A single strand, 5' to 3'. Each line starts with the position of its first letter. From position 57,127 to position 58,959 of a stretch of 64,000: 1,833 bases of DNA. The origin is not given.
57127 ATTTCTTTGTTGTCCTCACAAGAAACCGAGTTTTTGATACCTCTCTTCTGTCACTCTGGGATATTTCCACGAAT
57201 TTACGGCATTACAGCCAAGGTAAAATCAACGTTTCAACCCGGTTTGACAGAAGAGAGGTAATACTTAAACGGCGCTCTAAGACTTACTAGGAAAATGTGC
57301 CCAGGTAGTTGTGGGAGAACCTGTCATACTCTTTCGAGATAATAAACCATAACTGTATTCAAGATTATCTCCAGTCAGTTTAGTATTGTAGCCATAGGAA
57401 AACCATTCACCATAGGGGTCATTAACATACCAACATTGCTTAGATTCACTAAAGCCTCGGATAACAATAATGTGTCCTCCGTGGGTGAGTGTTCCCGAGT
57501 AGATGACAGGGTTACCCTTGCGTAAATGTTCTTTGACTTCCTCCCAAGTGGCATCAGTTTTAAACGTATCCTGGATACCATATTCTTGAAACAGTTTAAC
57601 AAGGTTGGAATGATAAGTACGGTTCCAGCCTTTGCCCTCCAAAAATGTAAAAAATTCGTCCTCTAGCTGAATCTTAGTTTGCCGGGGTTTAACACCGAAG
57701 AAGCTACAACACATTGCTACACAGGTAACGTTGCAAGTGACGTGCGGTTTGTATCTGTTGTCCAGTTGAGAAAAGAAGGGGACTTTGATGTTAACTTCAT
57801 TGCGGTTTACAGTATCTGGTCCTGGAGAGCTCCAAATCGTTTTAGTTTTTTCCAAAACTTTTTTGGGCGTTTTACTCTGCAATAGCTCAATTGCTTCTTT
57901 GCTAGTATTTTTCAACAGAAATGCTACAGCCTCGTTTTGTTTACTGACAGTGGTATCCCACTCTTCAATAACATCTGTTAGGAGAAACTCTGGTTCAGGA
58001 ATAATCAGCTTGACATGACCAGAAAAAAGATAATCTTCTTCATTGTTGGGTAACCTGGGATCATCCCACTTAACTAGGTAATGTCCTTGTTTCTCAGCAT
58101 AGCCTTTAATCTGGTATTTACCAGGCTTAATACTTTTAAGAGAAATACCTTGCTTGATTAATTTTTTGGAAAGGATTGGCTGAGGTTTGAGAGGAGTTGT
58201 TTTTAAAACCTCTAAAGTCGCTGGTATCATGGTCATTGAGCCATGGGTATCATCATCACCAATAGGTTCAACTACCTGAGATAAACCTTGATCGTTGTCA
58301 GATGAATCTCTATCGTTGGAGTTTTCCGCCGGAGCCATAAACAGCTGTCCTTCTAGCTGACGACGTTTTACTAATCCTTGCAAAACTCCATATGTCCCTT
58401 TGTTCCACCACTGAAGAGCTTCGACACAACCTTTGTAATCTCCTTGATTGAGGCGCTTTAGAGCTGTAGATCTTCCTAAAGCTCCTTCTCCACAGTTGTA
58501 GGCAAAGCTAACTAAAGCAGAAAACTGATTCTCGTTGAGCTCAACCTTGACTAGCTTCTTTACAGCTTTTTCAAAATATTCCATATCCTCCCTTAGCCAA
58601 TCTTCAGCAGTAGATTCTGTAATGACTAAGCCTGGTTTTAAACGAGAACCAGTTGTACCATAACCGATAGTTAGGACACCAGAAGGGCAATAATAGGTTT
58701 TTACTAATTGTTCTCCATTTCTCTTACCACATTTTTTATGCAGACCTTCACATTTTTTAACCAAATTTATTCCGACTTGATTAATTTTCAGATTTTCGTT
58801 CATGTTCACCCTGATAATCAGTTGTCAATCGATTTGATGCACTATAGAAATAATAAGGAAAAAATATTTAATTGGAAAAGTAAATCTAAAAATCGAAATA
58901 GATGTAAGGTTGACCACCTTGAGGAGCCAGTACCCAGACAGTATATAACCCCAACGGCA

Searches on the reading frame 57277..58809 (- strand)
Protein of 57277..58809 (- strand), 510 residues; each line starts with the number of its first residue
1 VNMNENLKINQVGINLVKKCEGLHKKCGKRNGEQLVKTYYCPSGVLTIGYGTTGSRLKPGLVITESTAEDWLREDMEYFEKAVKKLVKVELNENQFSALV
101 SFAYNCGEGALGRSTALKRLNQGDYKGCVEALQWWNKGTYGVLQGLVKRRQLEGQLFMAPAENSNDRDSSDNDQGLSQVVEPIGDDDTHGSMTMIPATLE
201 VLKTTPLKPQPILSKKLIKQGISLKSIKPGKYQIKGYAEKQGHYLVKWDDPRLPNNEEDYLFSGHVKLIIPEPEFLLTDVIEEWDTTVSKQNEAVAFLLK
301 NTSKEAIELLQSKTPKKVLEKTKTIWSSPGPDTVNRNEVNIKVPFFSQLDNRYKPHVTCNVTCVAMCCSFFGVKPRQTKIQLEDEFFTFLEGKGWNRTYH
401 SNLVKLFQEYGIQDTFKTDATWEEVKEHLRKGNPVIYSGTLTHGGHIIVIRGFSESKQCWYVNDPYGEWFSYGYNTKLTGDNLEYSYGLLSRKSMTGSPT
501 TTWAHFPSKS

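Call 3: search_protein_families(library=pfam, proteins=[window:57277-58809:-], max_evalue=0.01)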
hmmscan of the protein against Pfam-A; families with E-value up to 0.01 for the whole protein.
window:57277-58809:- (510 aa): 4 families
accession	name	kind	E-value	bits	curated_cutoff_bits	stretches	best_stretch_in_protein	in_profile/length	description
PF00959.24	Phage_lysozyme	-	3.8e-40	137.5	22.3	1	37-153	9-125/125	Phage lysozyme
PF13529.12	Peptidase_C39_2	-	1.9e-22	80.8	24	1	342-466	2-143/143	Peptidase_C39 like family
PF12385.14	Peptidase_C70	-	3.9e-05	24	19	1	398-466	56-124/141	Papain-like cysteine protease AvrRpt2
PF01640.23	Peptidase_C10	-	0.0046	17.7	26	0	413-462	133-182/194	Peptidase C10 family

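Call 4: search_protein_families(library=ncbifam, proteins=[window:57277-58809:-], max_evalue=0.01)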
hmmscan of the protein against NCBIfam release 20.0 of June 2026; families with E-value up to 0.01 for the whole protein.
window:57277-58809:- (510 aa): 2 families
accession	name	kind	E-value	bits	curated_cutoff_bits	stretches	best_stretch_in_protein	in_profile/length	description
NF058676.1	BaGTA_endo_BgtA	equivalog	2.6e-33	115.4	315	1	8-166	3-154/220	gene transfer agent endolysin BgtA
NF051871.1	LysLocSpmX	equivalog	1e-17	64.5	700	1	37-163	24-153/430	lysozyme-family localization factor SpmX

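Call 5: find_homologous_proteins(query=window:57277-58809:-)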
Query window:57277-58809:- (510 aa): 226 proteins with E <= 0.001 among 6677 candidates; the best 120 are listed.
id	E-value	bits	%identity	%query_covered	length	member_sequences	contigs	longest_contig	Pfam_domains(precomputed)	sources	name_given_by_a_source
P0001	0.0e+0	1190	100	100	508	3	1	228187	PF00959.25,PF13529.14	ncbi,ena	-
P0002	8.8e-182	623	57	99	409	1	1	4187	PF00959.25,PF13529.14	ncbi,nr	ncbi:MAG: glycoside hydrolase family protein [Symploca sp. SIO1A3]|nr:glycoside hydrolase family pro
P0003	2.7e-169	582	55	52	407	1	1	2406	PF12385.15,PF00959.25,PF13529.14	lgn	-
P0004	4.6e-153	529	67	35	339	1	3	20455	PF12385.15,PF00959.25,PF13529.14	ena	-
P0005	2.4e-146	506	55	42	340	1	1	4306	PF12385.15,PF00959.25,PF13529.14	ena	-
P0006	1.8e-89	319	74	35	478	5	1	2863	PF12385.15,PF13529.14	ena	-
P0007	4.5e-88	314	75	33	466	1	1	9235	PF00959.25,PF13529.14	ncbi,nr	ncbi:MAG: glycoside hydrolase family protein [Symploca sp. SIO2E6]|nr:glycoside hydrolase family pro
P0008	7.5e-85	304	57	30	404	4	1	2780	PF12385.15,PF00959.25,PF13529.14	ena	-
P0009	3.0e-80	288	39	54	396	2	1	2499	PF12385.15,PF00959.25,PF13529.14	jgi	-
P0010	2.5e-76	276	55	30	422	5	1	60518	PF00959.25,PF13529.14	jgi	jgi:GH24 family phage-related lysozyme (muramidase)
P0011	7.1e-76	274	72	35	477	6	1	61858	PF00959.25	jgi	-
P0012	7.5e-72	261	68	35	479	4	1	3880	PF00959.25,PF01471.24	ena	-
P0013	3.1e-68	249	70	32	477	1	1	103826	PF00959.25,PF01471.24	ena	-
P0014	1.1e-65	240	57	34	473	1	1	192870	PF00959.25,PF13529.14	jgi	-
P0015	2.9e-63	232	53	34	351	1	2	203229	PF12385.15,PF00959.25,PF13529.14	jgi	jgi:GH24 family phage-related lysozyme (muramidase)/uncharacterized protein YvpB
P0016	9.3e-62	227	45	34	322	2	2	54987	PF12385.15,PF01640.24,PF00959.25,PF13529.14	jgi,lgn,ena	jgi:GH24 family phage-related lysozyme (muramidase)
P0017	7.3e-58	215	54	33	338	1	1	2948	PF12385.15,PF00959.25,PF13529.14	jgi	jgi:GH24 family phage-related lysozyme (muramidase)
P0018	7.7e-58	215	56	33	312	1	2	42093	PF13529.14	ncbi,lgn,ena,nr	ncbi:MAG: C39 family peptidase [Prochloraceae cyanobacterium]|nr:C39 family peptidase [Prochloraceae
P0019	1.6e-55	207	53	33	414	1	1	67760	PF12385.15,PF00959.25,PF13529.14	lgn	-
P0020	2.5e-54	203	64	30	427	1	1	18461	PF00959.25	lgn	-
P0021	7.5e-51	191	46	34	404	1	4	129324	PF12385.15,PF01640.24,PF00959.25,PF13529.14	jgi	jgi:GH24 family phage-related lysozyme (muramidase)/uncharacterized protein YvpB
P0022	3.2e-46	176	41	39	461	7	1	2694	PF00959.25,PF13529.14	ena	-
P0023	3.9e-46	176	56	35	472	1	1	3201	PF00959.25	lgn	-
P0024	4.0e-46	176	46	33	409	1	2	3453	PF12385.15,PF00959.25,PF13529.14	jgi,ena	-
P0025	5.8e-46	175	54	32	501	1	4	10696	PF00959.25,PF01471.24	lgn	-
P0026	9.0e-46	175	30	97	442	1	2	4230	PF00959.25,PF13529.14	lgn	-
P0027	2.8e-44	170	44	35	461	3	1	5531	PF00959.25,PF13529.14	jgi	jgi:GH24 family phage-related lysozyme (muramidase)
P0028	4.9e-44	169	61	30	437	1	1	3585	PF00959.25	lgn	-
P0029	6.0e-44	169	31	97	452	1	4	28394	PF00959.25,PF13529.14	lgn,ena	-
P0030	2.1e-43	167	46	33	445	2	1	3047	PF00959.25,PF13529.14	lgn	-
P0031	2.5e-43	167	46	33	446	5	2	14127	PF00959.25,PF13529.14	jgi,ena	jgi:GH24 family phage-related lysozyme (muramidase)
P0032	1.2e-42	164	30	97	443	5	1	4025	PF00959.25,PF13529.14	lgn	-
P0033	2.5e-42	163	44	33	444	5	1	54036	PF00959.25,PF13529.14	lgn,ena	-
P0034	2.7e-42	163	30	97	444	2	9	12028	PF00959.25,PF13529.14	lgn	-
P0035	3.3e-42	163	47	34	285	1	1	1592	PF12385.15,PF13529.14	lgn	-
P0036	3.6e-42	163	29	97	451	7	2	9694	PF00959.25,PF13529.14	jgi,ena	jgi:GH24 family phage-related lysozyme (muramidase)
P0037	3.7e-42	163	38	56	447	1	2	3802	PF00959.25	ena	-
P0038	5.6e-42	162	30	97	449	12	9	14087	PF00959.25,PF13529.14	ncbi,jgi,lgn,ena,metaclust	jgi:GH24 family phage-related lysozyme (muramidase)|metaclust:\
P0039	5.7e-42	162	45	33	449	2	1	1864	PF00959.25,PF13529.14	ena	-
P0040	8.0e-42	162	30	97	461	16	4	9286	PF00959.25,PF13529.14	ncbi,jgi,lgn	ncbi:MAG: C39 family peptidase [Synechococcaceae cyanobacterium]|jgi:GH24 family phage-related lysoz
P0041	9.9e-42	161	42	35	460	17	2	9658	PF00959.25,PF13529.14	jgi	jgi:GH24 family phage-related lysozyme (muramidase)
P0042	9.9e-42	161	43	33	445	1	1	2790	PF00959.25,PF13529.14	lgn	-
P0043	1.6e-41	161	44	33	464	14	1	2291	PF00959.25,PF13529.14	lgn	-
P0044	1.7e-41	161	30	97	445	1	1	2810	PF00959.25,PF13529.14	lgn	-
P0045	5.0e-41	159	43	34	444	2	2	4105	PF00959.25,PF13529.14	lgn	-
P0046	5.4e-41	159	46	33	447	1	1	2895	PF00959.25,PF13529.14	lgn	-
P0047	5.7e-41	159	42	33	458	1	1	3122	PF00959.25,PF13529.14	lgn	-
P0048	6.8e-41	159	44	33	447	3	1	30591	PF00959.25,PF13529.14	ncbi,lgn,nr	ncbi:MAG: C39 family peptidase [Cyanobacteriota bacterium]|nr:C39 family peptidase [Cyanobacteriota 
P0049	7.6e-41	158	46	33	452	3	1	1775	PF00959.25,PF13529.14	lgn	-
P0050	1.3e-40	158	29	98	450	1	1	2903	PF00959.25,PF13529.14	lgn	-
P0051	1.4e-40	158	43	33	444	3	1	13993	PF00959.25,PF13529.14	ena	-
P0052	1.5e-40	157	44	33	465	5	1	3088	PF00959.25,PF13529.14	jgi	-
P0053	1.9e-40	157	43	33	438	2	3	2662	PF00959.25,PF13529.14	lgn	-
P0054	2.0e-40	157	45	32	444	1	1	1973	PF00959.25,PF13529.14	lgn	-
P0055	2.8e-40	157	45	33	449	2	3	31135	PF00959.25,PF13529.14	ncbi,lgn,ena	-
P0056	4.4e-40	156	45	33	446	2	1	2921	PF00959.25,PF13529.14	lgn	-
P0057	6.3e-40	155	41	32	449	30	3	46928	PF00959.25,PF13529.14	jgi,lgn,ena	jgi:GH24 family phage-related lysozyme (muramidase)/uncharacterized protein YvpB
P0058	6.7e-40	155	44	33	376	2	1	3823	PF00959.25,PF13529.14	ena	-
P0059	1.3e-39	154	43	34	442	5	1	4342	PF00959.25,PF13529.14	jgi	-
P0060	1.3e-39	154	43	33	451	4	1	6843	PF00959.25,PF13529.14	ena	-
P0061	1.7e-39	154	30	97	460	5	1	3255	PF00959.25,PF13529.14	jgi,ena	jgi:hypothetical protein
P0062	1.7e-39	154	42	32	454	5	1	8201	PF00959.25,PF13529.14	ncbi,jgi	jgi:GH24 family phage-related lysozyme (muramidase)/uncharacterized protein YvpB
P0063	2.1e-39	154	45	34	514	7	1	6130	PF13529.14,PF01471.24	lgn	-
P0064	3.1e-39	153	29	97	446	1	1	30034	PF00959.25,PF13529.14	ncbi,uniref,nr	ncbi:C39 family peptidase [Synechococcus sp. BA-132 BA5]|uniref:C39 family peptidase n=1 Tax=Synecho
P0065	4.5e-39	153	39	36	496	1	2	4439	PF00959.25,PF13529.14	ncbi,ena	-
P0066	4.6e-39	153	29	97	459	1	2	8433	PF00959.25,PF13529.14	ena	-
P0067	5.0e-39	152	44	33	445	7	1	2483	PF00959.25,PF13529.14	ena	-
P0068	5.1e-39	152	42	33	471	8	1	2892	PF00959.25,PF13529.14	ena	-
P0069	6.8e-39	152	41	35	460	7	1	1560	PF00959.25,PF13529.14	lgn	-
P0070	7.1e-39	152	41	36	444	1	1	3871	PF00959.25,PF13529.14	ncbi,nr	ncbi:MAG: C39 family peptidase [Synechococcaceae cyanobacterium]|nr:C39 family peptidase [Synechococ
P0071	7.5e-39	152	30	97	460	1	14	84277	PF00959.25,PF13529.14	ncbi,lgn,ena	-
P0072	7.9e-39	152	29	97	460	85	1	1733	PF00959.25,PF13529.14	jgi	-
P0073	8.5e-39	152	40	52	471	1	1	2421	PF00959.25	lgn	-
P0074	8.7e-39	152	42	32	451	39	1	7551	PF00959.25,PF13529.14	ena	-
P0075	1.0e-38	151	41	35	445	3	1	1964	PF00959.25,PF13529.14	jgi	jgi:GH24 family phage-related lysozyme (muramidase)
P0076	1.3e-38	151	30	97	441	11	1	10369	PF00959.25,PF13529.14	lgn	-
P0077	1.4e-38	151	41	34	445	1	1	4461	PF00959.25,PF13529.14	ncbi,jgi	jgi:GH24 family phage-related lysozyme (muramidase)/uncharacterized protein YvpB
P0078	1.5e-38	151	55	30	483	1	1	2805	PF00959.25,PF01476.27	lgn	-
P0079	2.1e-38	150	38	44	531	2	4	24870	PF00182.25,PF13529.14,PF01471.24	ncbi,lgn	-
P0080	2.7e-38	150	41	34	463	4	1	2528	PF00959.25,PF13529.14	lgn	-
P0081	3.1e-38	150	41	35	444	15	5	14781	PF00959.25,PF13529.14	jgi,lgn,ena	-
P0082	3.4e-38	150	29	98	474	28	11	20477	PF00959.25,PF13529.14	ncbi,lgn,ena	ncbi:MAG: C39 family peptidase [Cyanobacteriota bacterium]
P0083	3.5e-38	150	30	90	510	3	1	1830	PF00959.25,PF13529.14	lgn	-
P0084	4.5e-38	149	41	33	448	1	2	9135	PF00959.25,PF13529.14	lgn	-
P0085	1.7e-37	147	28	97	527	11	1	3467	PF00959.25,PF13529.14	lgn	-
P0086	2.2e-37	147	45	34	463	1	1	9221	PF13529.14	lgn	-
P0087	2.4e-37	147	41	33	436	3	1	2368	PF00959.25,PF13529.14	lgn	-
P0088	2.9e-37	147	40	35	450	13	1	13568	PF00959.25,PF13529.14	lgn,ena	-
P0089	3.4e-37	146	40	39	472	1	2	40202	PF13529.14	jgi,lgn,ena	-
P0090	4.0e-37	146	46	33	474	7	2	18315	PF13529.14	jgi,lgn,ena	-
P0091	4.1e-37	146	28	98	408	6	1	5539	PF00959.25,PF13529.14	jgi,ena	jgi:lysozyme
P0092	5.9e-37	146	53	31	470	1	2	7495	PF00959.25,PF01476.27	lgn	-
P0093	6.2e-37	146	39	36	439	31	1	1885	PF00959.25,PF13529.14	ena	-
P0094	6.5e-37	145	41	30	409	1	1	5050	PF00959.25,PF13529.14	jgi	-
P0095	7.8e-37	145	51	30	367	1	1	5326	PF00959.25,PF08291.17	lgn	-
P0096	7.8e-37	145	40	32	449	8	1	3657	PF00959.25,PF13529.14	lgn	-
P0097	9.9e-37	145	42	32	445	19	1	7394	PF00959.25,PF13529.14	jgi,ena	-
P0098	1.3e-36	144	33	33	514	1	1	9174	PF12385.15,PF00959.25,PF13529.14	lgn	-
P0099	1.3e-36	144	42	34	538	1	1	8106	PF00182.25,PF13529.14,PF01471.24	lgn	-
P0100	1.3e-36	144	43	32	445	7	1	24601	PF00959.25,PF13529.14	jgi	jgi:GH24 family phage-related lysozyme (muramidase)/uncharacterized protein YvpB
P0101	1.3e-36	144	28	96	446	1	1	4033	PF00959.25,PF13529.14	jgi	jgi:GH24 family phage-related lysozyme (muramidase)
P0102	1.5e-36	144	54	30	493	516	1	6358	PF05257.23,PF00959.25,PF01476.27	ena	-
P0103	1.9e-36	144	52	32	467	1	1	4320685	PF05257.23,PF00959.25,PF01476.27,PF23473.2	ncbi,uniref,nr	ncbi:glycoside hydrolase family protein [Ottowia testudinis]|uniref:Lysozyme n=1 Tax=Ottowia testudi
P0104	2.5e-36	144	28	98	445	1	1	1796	PF00959.25,PF13529.14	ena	-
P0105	2.7e-36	143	42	32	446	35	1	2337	PF00959.25,PF13529.14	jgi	jgi:GH24 family phage-related lysozyme (muramidase)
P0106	4.0e-36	143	53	30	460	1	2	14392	PF00959.25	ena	-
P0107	5.3e-36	142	45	33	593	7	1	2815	PF13529.14,PF01471.24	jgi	jgi:predicted chitinase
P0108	6.2e-36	142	27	99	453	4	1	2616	PF00959.25,PF13529.14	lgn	-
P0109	1.1e-35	141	42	32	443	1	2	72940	PF00959.25,PF13529.14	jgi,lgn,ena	jgi:GH24 family phage-related lysozyme (muramidase)/uncharacterized protein YvpB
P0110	1.1e-35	141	42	32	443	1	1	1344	PF00959.25,PF13529.14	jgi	jgi:GH24 family phage-related lysozyme (muramidase)/uncharacterized protein YvpB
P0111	1.4e-35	141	42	32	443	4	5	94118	PF00959.25,PF13529.14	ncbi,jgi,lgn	jgi:GH24 family phage-related lysozyme (muramidase)/uncharacterized protein YvpB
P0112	1.6e-35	141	42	32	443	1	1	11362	PF00959.25,PF13529.14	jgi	jgi:GH24 family phage-related lysozyme (muramidase)/uncharacterized protein YvpB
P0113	2.2e-35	140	44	33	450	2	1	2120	PF00959.25,PF13529.14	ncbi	ncbi:MAG: C39 family peptidase [Cyanobium sp.]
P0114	2.9e-35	140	40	38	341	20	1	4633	PF13529.14,PF01471.24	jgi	jgi:uncharacterized protein YvpB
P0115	5.7e-35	139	39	52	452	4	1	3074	PF00959.25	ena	-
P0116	2.8e-34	137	41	32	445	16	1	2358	PF00959.25,PF13529.14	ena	-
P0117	2.8e-34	137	42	34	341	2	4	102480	PF13529.14,PF01471.24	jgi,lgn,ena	jgi:uncharacterized protein YvpB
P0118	4.3e-34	136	54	30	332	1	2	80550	PF00959.25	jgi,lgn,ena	jgi:GH24 family phage-related lysozyme (muramidase)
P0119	7.3e-34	135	45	35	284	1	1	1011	PF00959.25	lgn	-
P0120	1.6e-33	134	46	30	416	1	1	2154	PF00959.25,PF13529.14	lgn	-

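Call 6: find_encoding_contigs(protein=window:57277-58809:-, flank=10000, max_places=10)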
Protein window:57277-58809:- (510 aa): no gene with exactly this product is on record in the collection.

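Call 7: find_encoding_contigs(protein=P0001, flank=10000, max_places=4)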
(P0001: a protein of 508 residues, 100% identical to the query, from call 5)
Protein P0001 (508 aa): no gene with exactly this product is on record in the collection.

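Call 10: find_related_loci(query=A1, collection=genome_contigs, flank=10000)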
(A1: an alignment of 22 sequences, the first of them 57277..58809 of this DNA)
Query A1 (510 aa) in genome_contigs; peptide patterns used: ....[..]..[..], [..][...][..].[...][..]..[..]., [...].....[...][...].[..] (x = any residue, [..] = any of these).
433 stretches matched a pattern; 376 encode a relative of the query (tblastn E <= 1e-3); the best 80 are kept; 78 distinct loci.
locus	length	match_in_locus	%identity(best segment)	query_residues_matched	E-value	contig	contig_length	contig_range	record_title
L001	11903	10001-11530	96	1-510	0e+0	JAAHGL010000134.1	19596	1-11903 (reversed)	MAG: Symploca sp. SIO2C1 2C1_NODE_134, whole genome shotgun sequence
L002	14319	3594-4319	47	268-509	8e-64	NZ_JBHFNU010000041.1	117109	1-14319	Aerosakkonema sp. BLCC-F183 bin1.fa-41, whole genome shotgun sequence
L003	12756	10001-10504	58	338-509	1e-61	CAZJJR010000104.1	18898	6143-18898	MAG TPA_asm: uncultured bacterium isolate SRP290908_co2_197 genome assembly, contig: NODE_3805_length_18898_cov_6.552513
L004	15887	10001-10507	56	338-509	1e-58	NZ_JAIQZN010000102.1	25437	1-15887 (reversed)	Argonema antarcticum A004/B2 NODE_132_length_25437_cov_13.490103, whole genome shotgun sequence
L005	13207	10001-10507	55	338-509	2e-58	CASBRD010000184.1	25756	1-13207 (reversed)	MAG: uncultured cyanobacterium isolate PMM_0008 genome assembly, contig: PMM_0008_000000000184, whole genome shotgun seq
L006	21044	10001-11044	57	6-509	6e-58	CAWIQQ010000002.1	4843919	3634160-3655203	MAG: uncultured cyanobacterium isolate MFD03250.bin.1.114 genome assembly, contig: contig_1610, whole genome shotgun seq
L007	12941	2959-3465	56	338-509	1e-57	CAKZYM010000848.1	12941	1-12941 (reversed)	MAG TPA_asm: uncultured Calothrix sp. isolate SRR3401489_bin.79_CONCOCT_v1.1_MAG genome assembly, contig: ERZ1740070.179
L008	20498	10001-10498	56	339-507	2e-57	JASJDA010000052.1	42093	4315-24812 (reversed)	MAG: Prochloraceae cyanobacterium isolate MO_167.B51 MO_167.c_686, whole genome shotgun sequence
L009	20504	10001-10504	56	337-509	1e-54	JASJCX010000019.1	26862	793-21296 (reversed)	MAG: Calothrix sp. MO_167.B42 MO_167.c_854, whole genome shotgun sequence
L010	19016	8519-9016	57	339-509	2e-54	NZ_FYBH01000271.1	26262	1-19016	Calothrix rhizosoleniae SC01 isolate 1, whole genome shotgun sequence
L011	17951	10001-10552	50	330-510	2e-52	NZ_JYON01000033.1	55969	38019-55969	Aliterella atlantica CENA595 contig_293, whole genome shotgun sequence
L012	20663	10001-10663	42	288-509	1e-51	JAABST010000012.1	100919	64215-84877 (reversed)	MAG: Geitlerinema sp. S16 isolate S16.Bin025 Scaffold_11, whole genome shotgun sequence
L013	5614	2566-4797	41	288-509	4e-51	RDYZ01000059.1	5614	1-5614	MAG: Oscillatoriales cyanobacterium isolate PH2015_06S_54_30 PH2015_06S_scaffold_5144, whole genome shotgun sequence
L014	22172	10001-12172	42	288-509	3e-49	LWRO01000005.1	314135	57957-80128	MAG: Geitlerinema sp. BBD 1991-9 scaffold_55, whole genome shotgun sequence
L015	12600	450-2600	42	289-509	1e-48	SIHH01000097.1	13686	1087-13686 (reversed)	MAG: Phormidium sp. SL48-SHIP NODE_7658_length_13686_cov_66.688944, whole genome shotgun sequence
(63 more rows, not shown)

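Call 16: search_solved_structures(query=window:57277-58809:-, max_evalue=1, show_alignments=0)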
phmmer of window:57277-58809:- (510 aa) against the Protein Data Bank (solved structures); distinct sequences matched with E-value up to 1: 15.
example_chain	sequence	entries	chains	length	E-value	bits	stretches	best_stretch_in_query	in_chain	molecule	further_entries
9kbq_A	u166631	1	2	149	3.3e-29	105.1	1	37-158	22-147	Lysozyme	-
9kbs_A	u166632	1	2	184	3.1e-25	92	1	39-158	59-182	Lysozyme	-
6et6_A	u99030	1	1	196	4.6e-24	88.1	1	41-158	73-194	Lysozyme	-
7m5i_B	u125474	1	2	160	7.2e-24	87.5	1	37-158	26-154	Endolysin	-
8app_A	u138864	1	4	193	8.1e-24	87.3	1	7-157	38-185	Endolysin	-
9kbt_A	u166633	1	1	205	3.5e-22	81.9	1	37-158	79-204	Lysozyme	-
2anv_A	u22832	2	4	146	4.3e-18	68.4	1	29-158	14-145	Lysozyme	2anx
6h9d_A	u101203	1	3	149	4.7e-17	65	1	8-160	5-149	Lysozyme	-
3hdf_A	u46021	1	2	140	6.2e-15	58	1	42-156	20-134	Lysozyme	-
3hde_A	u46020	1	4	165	9.9e-15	57.3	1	42-156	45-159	Lysozyme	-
4zpu_A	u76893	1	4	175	1.5e-14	56.8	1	42-157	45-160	Lysozyme RrrD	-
8b2s_A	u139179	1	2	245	5.6e-14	54.9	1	41-161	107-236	GH24 family muramidase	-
8hp8_A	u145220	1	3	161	3.2e-07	32.5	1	45-133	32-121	Endolysin mtEC340M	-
1xjt_A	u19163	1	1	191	6.1e-05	25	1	4-112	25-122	Lysozyme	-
1xju_A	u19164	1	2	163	0.00035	22.5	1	37-112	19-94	Lysozyme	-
